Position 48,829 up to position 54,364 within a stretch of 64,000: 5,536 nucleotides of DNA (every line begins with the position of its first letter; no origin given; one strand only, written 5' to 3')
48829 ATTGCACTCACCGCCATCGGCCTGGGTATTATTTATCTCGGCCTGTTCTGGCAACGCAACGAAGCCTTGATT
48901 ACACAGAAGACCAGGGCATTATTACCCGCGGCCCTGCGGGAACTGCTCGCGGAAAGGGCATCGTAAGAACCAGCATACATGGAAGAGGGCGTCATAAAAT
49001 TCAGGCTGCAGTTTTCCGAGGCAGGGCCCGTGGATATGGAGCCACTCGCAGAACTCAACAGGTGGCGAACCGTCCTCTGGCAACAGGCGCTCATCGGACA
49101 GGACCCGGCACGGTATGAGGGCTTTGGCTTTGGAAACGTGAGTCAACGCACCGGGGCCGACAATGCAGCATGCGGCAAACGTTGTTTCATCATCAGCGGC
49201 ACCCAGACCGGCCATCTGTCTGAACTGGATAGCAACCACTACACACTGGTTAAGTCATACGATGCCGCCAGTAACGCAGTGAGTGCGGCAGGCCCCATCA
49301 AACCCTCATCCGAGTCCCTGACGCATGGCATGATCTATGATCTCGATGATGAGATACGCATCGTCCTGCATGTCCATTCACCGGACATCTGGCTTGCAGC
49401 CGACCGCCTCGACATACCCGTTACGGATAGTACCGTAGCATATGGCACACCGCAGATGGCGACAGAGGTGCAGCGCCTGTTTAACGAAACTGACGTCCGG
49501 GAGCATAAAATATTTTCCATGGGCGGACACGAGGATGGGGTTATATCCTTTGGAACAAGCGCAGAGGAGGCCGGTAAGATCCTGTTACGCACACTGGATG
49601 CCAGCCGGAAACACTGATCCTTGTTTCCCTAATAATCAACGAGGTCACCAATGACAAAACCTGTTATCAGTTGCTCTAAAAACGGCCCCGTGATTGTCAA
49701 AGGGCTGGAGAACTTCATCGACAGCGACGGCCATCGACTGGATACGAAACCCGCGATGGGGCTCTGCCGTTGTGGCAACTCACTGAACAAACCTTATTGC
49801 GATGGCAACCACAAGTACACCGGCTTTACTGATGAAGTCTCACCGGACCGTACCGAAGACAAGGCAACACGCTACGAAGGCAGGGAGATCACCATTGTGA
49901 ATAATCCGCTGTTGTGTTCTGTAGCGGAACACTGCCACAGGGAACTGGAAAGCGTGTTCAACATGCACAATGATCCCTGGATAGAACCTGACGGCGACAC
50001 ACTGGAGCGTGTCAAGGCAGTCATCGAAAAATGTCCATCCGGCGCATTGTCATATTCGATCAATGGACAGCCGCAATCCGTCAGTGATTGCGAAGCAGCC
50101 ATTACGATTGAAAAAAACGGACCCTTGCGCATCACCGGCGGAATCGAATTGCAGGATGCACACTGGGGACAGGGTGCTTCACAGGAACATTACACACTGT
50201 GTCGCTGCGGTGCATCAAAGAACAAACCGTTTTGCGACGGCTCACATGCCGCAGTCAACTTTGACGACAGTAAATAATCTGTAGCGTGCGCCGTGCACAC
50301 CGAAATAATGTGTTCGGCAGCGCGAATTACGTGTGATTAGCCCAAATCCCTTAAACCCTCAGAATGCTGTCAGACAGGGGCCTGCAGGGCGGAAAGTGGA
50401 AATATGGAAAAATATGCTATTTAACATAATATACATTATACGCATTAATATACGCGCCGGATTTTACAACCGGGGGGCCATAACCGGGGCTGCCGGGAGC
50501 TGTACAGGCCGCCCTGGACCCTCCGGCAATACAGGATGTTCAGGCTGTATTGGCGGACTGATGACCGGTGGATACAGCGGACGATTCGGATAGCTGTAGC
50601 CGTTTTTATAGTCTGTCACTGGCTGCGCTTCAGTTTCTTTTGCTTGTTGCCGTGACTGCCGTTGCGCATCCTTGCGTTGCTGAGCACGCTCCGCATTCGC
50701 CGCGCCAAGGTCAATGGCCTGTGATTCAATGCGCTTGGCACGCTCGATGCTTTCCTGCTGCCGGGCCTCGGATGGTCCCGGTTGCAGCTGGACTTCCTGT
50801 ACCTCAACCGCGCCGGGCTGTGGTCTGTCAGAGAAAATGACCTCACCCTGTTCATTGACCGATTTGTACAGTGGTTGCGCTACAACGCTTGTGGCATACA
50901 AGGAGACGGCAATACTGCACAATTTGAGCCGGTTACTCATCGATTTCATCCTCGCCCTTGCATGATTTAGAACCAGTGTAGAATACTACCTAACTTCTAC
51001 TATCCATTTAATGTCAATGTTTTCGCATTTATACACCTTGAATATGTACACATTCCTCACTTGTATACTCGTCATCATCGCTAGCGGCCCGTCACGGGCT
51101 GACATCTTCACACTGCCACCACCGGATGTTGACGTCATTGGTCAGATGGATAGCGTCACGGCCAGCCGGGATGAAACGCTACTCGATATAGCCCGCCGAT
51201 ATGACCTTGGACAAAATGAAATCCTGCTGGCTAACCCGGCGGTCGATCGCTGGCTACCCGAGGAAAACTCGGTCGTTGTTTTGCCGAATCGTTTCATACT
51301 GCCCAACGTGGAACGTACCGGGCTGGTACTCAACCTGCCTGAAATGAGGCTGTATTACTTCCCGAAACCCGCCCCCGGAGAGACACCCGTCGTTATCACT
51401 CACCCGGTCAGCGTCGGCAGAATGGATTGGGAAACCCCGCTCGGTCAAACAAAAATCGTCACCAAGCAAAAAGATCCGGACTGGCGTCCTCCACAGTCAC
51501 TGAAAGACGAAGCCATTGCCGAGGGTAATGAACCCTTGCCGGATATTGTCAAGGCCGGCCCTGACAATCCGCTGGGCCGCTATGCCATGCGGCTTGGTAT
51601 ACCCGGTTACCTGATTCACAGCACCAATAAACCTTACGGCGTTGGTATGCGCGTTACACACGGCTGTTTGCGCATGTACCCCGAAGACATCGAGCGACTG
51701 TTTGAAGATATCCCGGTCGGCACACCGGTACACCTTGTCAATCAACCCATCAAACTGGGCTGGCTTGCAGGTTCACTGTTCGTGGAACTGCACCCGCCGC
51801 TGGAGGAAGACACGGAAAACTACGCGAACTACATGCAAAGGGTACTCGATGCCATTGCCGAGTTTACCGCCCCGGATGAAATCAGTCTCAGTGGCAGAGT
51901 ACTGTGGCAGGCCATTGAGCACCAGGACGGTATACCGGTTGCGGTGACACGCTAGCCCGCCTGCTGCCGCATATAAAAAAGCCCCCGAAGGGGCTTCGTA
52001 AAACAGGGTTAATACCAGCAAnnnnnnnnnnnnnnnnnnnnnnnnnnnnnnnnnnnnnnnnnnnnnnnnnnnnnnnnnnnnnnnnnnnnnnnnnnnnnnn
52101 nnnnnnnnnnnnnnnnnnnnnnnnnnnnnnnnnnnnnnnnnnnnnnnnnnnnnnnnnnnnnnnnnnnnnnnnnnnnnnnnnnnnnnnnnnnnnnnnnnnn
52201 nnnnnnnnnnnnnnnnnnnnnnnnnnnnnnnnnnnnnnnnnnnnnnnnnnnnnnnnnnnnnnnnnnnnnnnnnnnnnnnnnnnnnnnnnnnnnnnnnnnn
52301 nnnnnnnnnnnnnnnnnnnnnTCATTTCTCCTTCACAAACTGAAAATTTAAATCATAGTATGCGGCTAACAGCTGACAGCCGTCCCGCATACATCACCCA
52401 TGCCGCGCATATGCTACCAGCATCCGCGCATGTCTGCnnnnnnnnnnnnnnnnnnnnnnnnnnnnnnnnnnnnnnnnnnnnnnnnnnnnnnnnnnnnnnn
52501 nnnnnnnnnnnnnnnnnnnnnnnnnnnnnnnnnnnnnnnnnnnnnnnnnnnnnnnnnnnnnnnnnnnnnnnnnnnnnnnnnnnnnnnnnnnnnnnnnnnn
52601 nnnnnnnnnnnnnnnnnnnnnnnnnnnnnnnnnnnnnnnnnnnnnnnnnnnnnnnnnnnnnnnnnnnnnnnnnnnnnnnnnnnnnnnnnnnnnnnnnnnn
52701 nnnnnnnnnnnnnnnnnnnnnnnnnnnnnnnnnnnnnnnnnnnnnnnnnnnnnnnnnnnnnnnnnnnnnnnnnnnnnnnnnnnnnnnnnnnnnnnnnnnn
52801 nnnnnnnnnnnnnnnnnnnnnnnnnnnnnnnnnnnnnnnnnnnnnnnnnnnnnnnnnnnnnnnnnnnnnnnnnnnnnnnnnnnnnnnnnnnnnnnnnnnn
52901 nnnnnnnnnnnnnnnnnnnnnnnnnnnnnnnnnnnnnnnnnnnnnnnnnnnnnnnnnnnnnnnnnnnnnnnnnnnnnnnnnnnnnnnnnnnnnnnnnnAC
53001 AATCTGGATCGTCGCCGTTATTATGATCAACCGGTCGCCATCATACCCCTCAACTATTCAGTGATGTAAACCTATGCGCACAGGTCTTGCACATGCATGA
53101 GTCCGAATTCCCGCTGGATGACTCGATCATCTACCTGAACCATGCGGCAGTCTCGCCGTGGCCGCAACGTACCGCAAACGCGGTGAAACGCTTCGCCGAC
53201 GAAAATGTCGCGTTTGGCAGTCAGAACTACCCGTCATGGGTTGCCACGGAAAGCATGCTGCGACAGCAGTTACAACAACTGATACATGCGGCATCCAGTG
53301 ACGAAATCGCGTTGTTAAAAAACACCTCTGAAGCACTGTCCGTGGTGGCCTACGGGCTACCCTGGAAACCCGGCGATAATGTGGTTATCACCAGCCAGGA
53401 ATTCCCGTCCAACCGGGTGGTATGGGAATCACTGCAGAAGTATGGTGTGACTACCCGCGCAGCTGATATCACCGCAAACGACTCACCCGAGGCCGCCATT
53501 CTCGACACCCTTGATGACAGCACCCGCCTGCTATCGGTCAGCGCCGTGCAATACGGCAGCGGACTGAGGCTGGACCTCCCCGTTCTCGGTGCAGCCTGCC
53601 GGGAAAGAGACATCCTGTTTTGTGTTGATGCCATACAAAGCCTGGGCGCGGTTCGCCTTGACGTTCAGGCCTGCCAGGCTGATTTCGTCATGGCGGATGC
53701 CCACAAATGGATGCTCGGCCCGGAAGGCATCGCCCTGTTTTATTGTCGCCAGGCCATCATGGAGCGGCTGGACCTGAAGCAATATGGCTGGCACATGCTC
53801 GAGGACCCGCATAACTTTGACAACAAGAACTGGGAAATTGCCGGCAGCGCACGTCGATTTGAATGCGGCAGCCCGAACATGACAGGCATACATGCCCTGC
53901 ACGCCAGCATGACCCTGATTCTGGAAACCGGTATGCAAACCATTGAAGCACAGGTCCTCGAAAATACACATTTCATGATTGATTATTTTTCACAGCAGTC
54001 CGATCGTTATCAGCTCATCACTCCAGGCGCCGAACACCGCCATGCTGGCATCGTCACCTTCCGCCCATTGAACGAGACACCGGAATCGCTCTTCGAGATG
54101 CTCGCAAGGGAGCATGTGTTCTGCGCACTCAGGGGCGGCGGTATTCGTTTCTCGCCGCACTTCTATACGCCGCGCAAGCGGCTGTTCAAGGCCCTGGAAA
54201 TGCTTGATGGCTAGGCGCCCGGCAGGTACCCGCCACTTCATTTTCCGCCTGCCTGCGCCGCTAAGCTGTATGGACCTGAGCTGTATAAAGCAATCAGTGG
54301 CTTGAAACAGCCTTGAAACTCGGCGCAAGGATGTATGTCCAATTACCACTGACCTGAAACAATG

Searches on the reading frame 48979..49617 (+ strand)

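Call 111: search_protein_families(library=pfam, proteins=[window:48979-49617:+], max_evalue=0.00001)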
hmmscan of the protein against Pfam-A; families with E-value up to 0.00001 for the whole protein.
window:48979-49617:+ (212 aa): 1 family
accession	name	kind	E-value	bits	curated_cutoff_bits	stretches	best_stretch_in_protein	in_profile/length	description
PF00596.27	Aldolase_II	-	3.2e-10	40.6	22.2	1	49-198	18-168/183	Class II Aldolase and Adducin N-terminal domain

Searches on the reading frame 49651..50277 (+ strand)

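Call 111: search_protein_families(library=pfam, proteins=[window:49651-50277:+], max_evalue=0.00001)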
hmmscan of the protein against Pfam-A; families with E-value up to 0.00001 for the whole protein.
window:49651-50277:+ (208 aa): 2 families
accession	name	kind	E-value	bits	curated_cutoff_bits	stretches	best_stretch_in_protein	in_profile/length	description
PF09360.15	zf-CDGSH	-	9.4e-33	112.7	29.5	2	156-200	1-48/48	Iron-binding zinc finger CDGSH type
PF06902.16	Fer4_19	-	3.3e-22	78.7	24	1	75-136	1-62/64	Divergent 4Fe-4S mono-cluster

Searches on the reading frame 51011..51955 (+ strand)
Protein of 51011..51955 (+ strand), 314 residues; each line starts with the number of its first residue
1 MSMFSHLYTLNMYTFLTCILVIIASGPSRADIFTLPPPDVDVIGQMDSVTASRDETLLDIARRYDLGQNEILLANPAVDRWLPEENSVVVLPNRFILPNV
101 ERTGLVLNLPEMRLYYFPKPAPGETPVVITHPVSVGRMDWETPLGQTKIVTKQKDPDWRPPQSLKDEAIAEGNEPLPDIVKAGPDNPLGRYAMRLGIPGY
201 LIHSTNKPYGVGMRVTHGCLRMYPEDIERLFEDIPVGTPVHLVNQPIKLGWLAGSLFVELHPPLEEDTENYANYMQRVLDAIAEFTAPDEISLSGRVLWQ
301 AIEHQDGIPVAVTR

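Call 111: search_protein_families(library=pfam, proteins=[window:51011-51955:+], max_evalue=0.00001)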
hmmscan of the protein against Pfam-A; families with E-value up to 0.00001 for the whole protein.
window:51011-51955:+ (314 aa): 1 family
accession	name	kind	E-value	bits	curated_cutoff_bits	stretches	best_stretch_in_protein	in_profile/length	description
PF03734.19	YkuD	-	1.2e-20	75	23.4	1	105-241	4-145/146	L,D-transpeptidase catalytic domain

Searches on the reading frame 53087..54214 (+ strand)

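Call 111: search_protein_families(library=pfam, proteins=[window:53087-54214:+], max_evalue=0.00001)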
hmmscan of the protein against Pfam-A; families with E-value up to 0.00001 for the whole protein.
window:53087-54214:+ (375 aa): 1 family
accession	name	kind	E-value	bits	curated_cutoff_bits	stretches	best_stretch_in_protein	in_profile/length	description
PF00266.25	Aminotran_5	-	7.7e-53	180.2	21.5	1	15-344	1-333/371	Aminotransferase class-V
